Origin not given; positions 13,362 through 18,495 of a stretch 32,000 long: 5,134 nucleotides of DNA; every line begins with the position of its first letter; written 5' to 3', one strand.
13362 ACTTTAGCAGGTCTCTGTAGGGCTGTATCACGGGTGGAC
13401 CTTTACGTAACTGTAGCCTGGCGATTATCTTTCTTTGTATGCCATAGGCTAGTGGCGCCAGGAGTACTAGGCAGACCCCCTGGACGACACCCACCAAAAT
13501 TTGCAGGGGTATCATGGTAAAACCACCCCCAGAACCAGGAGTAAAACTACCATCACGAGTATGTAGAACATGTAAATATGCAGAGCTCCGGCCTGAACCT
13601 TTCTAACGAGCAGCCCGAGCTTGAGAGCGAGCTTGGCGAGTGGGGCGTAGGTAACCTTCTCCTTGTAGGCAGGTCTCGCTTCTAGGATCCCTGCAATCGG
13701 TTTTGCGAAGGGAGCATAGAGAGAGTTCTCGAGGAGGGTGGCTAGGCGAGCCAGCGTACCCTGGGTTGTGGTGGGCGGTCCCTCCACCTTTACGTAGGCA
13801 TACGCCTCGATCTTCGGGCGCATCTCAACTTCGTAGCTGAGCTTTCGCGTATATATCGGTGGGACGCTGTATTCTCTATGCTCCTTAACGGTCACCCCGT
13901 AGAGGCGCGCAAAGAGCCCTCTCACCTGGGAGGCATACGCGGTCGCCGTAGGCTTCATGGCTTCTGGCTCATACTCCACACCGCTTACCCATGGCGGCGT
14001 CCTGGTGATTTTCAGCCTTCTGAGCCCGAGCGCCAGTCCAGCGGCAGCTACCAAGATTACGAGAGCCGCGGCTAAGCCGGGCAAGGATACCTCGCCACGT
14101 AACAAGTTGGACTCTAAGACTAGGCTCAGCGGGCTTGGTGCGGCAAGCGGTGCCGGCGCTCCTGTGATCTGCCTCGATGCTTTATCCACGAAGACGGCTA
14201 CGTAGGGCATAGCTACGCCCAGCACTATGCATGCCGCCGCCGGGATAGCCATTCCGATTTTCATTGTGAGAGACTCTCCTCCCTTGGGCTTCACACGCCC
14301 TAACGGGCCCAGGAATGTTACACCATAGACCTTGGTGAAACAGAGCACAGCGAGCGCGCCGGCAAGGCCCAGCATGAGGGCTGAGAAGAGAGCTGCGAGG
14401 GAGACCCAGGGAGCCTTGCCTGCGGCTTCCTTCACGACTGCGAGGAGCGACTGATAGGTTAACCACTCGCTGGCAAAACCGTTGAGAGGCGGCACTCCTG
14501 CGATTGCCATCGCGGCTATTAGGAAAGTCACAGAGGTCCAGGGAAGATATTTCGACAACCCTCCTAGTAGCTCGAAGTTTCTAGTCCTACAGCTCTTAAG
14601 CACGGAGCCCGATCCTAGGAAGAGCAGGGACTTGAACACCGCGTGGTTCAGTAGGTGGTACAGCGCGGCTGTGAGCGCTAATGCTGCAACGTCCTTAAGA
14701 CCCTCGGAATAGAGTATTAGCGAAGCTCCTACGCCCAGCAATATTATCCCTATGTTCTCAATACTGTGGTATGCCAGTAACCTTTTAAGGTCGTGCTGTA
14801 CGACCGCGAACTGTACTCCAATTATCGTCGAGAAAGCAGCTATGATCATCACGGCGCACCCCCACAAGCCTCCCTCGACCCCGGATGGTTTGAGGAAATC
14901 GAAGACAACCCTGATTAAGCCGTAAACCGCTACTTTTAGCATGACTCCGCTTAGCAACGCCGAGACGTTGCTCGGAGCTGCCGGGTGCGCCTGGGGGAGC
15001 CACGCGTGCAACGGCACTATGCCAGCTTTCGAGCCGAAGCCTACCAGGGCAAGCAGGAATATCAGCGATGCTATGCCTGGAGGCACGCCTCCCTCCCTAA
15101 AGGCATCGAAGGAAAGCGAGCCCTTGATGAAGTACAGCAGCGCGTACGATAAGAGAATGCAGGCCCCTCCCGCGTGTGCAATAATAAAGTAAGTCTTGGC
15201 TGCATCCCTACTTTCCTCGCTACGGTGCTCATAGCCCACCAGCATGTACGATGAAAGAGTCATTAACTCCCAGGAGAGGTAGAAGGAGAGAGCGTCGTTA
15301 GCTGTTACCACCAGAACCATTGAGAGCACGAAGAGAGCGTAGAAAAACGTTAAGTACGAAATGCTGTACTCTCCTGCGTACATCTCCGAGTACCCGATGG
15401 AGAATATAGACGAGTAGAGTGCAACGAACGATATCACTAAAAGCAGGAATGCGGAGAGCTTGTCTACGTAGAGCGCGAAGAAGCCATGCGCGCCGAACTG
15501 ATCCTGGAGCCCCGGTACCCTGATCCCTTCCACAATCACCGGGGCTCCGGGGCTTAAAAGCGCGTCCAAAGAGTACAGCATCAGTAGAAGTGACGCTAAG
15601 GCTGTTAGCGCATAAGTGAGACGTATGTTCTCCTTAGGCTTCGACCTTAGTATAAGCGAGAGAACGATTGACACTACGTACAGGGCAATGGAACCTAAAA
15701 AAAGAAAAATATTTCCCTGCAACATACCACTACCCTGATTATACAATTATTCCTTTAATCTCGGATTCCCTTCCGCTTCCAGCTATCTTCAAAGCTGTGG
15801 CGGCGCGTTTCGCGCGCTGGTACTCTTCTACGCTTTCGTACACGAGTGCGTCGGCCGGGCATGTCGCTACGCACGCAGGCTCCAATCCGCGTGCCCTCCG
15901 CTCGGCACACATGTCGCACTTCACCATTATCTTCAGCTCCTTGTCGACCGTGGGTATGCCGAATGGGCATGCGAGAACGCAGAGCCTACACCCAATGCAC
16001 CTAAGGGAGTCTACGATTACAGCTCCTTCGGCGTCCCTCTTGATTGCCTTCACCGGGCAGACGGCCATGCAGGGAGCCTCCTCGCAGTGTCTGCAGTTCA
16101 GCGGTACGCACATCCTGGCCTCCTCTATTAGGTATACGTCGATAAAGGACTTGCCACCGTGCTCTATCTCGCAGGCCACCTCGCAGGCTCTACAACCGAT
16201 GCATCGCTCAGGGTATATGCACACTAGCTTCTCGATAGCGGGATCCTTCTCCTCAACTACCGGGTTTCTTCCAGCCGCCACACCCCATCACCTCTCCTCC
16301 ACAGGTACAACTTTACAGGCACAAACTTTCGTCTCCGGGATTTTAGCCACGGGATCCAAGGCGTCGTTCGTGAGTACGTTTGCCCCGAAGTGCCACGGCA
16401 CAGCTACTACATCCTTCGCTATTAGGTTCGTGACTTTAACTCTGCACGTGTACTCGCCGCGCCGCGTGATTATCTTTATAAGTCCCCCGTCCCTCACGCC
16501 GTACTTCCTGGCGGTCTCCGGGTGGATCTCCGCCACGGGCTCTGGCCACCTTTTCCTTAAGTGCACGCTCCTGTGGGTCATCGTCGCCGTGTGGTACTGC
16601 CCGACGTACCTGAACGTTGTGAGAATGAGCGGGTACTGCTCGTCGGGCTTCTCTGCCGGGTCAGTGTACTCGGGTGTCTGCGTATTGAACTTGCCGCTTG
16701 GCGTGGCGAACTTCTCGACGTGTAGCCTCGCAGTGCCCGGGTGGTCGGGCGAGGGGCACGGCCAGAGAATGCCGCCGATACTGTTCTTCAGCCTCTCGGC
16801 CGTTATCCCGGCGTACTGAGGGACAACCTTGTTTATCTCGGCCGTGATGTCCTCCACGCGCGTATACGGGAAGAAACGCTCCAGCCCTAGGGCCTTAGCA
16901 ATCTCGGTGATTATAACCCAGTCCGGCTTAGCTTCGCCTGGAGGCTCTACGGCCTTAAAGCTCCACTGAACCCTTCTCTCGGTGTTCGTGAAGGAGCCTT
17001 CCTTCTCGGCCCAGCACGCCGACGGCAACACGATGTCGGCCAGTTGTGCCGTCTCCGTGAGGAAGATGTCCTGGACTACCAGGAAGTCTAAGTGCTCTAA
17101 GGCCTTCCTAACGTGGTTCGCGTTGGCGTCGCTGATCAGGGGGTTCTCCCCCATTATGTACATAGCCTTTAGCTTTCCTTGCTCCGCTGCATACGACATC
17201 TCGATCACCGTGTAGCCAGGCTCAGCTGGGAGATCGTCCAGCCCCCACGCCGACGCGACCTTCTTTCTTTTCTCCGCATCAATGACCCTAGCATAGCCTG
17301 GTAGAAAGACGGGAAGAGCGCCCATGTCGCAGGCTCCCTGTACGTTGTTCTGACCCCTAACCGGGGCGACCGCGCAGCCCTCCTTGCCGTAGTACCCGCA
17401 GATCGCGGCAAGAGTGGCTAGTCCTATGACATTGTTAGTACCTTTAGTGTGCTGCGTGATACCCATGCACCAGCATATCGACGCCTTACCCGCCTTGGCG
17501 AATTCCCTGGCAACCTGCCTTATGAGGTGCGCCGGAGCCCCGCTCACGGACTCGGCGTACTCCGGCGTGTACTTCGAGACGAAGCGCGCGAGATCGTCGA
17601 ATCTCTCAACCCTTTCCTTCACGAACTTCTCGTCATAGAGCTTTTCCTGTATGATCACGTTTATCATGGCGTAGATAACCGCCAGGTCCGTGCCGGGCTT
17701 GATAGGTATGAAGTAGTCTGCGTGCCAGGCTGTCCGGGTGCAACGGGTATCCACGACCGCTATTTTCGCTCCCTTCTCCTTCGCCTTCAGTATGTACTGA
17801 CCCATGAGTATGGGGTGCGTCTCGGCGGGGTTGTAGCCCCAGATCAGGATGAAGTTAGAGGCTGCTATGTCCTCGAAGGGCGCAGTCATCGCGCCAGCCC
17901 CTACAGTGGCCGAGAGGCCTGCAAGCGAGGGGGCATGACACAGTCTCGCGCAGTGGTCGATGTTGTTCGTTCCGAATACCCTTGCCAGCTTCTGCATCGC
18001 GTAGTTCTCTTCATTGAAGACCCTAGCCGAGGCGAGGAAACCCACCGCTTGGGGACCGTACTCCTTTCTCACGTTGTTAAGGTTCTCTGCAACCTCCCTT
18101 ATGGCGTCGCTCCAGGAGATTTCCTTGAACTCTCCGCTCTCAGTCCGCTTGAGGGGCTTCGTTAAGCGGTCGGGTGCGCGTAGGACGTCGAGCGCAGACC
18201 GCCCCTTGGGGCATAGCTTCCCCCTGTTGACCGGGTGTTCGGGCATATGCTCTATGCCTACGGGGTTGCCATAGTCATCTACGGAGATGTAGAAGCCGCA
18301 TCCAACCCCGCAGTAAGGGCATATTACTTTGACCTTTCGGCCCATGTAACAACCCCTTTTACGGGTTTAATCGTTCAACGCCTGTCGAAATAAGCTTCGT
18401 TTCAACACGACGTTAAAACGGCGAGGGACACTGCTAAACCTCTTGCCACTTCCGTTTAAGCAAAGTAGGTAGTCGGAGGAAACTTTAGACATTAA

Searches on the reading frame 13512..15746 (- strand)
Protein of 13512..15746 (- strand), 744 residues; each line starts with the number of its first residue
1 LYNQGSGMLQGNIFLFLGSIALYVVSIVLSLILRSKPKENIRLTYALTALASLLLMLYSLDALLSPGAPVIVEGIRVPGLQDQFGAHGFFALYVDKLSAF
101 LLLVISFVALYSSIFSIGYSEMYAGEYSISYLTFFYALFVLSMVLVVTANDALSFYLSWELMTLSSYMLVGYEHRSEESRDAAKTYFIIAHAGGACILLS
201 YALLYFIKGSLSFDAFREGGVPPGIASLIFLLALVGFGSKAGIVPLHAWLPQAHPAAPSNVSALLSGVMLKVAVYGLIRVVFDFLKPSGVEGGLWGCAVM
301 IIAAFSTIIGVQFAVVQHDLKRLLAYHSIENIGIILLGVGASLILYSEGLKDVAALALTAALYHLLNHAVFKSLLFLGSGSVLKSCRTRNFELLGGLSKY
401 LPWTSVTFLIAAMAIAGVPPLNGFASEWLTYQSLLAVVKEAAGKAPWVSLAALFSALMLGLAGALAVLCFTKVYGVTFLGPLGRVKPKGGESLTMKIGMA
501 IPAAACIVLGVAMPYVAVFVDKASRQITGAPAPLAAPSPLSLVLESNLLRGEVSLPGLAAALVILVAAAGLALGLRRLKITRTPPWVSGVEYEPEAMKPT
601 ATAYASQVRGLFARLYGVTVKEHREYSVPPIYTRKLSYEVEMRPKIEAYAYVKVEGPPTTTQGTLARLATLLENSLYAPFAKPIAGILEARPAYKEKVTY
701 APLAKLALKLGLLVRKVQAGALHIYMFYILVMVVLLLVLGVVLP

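Call 13: search_protein_families(library=pfam, proteins=[window:13512-15746:-], max_evalue=0.001)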
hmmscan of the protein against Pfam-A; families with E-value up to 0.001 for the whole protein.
window:13512-15746:- (744 aa): 1 family
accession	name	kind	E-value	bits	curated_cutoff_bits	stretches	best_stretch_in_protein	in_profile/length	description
PF00361.26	Proton_antipo_M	-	1.3e-58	198.9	21.5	1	149-437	1-278/294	NADH:quinone oxidoreductase/Mrp antiporter, TM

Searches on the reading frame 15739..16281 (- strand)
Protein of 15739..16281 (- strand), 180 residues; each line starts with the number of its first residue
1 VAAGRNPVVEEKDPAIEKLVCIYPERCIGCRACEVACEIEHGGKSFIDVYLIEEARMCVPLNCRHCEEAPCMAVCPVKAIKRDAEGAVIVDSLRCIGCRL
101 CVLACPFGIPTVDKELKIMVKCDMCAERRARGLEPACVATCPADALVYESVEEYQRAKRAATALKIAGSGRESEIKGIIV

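Call 13: search_protein_families(library=pfam, proteins=[window:15739-16281:-], max_evalue=0.001)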
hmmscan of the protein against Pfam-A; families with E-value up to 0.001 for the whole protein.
window:15739-16281:- (180 aa): 13 families
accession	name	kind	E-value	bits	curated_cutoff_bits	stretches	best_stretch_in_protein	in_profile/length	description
PF13247.11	Fer4_11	-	1.5e-24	86.5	26.2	1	58-147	5-96/100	4Fe-4S dicluster domain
PF12838.12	Fer4_7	-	6.4e-12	46.2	27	1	62-109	1-52/52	4Fe-4S dicluster domain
PF12837.12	Fer4_6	-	5.4e-10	39.2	25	1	90-109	4-23/24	4Fe-4S binding domain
PF13187.11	Fer4_9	-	1.8e-09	37.9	27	2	62-108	1-50/52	4Fe-4S dicluster domain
PF00037.32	Fer4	-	2.5e-09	37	21.1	1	88-110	1-23/24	4Fe-4S binding domain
PF12797.12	Fer4_2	-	8.9e-09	35.2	24.5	2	87-107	2-22/22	4Fe-4S binding domain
PF13237.11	Fer4_10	-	1e-08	35.4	25.5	2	62-106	8-53/53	4Fe-4S dicluster domain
PF12800.12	Fer4_4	-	1e-07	32.1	24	1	94-108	3-17/17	4Fe-4S binding domain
PF25160.1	LdpA_Fe-S-bd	-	3.2e-07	30.4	27.6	1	68-108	6-41/49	LdpA Fe-S cluster-binding domain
PF12798.12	Fer4_3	-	3.8e-06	27.7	27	0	95-109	1-15/15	4Fe-4S binding domain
PF13484.11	Fer4_16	-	8.6e-06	26.9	30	0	94-108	1-15/66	4Fe-4S double cluster binding domain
PF14697.11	Fer4_21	-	0.00017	22.1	35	1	62-107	7-53/59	4Fe-4S dicluster domain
PF13534.11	Fer4_17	-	0.00045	21.2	22.2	0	94-126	1-32/61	4Fe-4S dicluster domain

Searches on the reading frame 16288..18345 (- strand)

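Call 13: search_protein_families(library=pfam, proteins=[window:16288-18345:-], max_evalue=0.001)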
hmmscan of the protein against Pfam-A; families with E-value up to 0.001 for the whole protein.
window:16288-18345:- (685 aa): 3 families
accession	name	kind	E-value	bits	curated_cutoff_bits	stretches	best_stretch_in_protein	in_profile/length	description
PF00384.28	Molybdopterin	-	1.4e-89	301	24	1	60-484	1-352/353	Molybdopterin oxidoreductase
PF01568.27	Molydop_binding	-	8.6e-28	97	26.8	1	573-676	1-110/110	Molydopterin dinucleotide binding domain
PF04879.21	Molybdop_Fe4S4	-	1.3e-15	57.5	22.7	1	4-54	3-52/55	Molybdopterin oxidoreductase Fe4S4 domain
